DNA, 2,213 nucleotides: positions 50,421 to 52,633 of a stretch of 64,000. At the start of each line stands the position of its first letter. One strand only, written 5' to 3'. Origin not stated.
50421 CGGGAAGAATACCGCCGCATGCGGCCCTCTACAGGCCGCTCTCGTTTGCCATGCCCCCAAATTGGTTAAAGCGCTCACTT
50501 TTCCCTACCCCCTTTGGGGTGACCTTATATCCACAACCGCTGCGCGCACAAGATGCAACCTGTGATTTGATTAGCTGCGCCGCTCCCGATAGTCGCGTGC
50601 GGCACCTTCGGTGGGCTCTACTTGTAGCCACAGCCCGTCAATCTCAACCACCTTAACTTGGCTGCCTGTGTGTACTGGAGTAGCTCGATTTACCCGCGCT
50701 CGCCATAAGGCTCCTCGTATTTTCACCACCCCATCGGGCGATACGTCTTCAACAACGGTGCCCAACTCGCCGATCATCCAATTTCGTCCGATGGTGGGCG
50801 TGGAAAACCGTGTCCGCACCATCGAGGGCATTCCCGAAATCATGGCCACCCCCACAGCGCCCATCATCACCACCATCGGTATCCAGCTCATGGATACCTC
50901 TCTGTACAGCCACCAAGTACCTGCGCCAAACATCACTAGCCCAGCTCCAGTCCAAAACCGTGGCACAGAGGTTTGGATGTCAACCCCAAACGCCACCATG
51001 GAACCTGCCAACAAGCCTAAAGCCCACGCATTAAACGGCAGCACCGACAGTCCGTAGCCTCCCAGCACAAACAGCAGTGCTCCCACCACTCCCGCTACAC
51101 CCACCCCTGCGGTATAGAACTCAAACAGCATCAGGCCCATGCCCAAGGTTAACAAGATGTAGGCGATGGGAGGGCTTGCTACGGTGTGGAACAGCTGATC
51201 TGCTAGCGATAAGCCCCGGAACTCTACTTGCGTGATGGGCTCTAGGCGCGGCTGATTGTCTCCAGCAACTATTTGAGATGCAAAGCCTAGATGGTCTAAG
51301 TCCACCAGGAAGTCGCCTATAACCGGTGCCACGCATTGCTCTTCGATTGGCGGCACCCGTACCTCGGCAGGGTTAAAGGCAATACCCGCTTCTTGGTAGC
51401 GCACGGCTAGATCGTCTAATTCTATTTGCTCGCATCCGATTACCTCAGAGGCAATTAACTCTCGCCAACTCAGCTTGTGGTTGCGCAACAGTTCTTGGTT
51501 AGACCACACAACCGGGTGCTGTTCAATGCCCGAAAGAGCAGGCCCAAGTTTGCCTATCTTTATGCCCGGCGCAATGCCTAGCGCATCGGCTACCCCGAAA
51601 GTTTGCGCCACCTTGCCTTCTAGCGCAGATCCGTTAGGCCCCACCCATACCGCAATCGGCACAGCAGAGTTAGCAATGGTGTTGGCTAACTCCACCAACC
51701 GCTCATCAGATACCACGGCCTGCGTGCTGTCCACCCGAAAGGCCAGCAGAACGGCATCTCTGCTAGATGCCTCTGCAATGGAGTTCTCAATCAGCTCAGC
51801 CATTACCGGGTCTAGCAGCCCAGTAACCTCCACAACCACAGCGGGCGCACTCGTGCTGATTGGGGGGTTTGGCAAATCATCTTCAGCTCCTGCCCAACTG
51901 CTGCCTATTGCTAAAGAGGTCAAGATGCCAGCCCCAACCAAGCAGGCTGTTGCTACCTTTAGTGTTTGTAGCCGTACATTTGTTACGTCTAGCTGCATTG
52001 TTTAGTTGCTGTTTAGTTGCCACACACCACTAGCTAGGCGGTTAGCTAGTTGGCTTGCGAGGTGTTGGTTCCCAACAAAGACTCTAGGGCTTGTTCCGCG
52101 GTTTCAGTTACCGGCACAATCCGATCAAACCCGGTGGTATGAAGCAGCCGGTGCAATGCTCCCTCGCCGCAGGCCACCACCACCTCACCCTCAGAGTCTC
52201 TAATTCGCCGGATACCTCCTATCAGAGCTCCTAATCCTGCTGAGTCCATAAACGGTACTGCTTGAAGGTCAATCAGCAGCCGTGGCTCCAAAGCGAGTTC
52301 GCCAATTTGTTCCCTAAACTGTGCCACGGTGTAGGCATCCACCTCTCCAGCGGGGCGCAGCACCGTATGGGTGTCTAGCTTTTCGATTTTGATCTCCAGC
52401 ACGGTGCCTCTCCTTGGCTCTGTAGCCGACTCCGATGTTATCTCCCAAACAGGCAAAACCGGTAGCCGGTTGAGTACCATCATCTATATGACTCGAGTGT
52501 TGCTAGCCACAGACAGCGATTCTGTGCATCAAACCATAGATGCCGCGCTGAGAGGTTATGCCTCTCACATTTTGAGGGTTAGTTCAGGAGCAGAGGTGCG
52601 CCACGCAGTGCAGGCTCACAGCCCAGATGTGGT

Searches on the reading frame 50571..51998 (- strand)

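Call 11: search_protein_families(library=ncbifam, proteins=[window:50571-51998:-], max_evalue=0.00001)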
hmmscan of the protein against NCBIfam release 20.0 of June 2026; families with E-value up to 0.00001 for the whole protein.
window:50571-51998:- (475 aa): 0 families

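Call 35: search_protein_families(library=pfam, proteins=[window:50571-51998:-], max_evalue=0.001)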
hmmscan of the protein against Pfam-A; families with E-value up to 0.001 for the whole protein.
window:50571-51998:- (475 aa): 2 families
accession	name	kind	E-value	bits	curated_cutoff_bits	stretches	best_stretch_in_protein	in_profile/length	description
PF24961.1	NfeD_membrane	-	3e-14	53.5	26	1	278-386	2-115/119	NfeD integral membrane domain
PF01957.25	NfeD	-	1.6e-13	51.1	29.1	1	408-462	4-57/57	NfeD-like C-terminal, partner-binding domain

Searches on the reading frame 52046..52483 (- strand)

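Call 35: search_protein_families(library=pfam, proteins=[window:52046-52483:-], max_evalue=0.001)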
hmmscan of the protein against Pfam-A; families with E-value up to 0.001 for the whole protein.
window:52046-52483:- (145 aa): 2 families
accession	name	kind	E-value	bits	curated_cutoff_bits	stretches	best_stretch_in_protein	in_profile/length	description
PF01740.26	STAS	-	3.7e-21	75.3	22.6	1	31-132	2-106/106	STAS domain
PF13466.11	STAS_2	-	1.1e-10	42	29.2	1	45-120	4-80/80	STAS domain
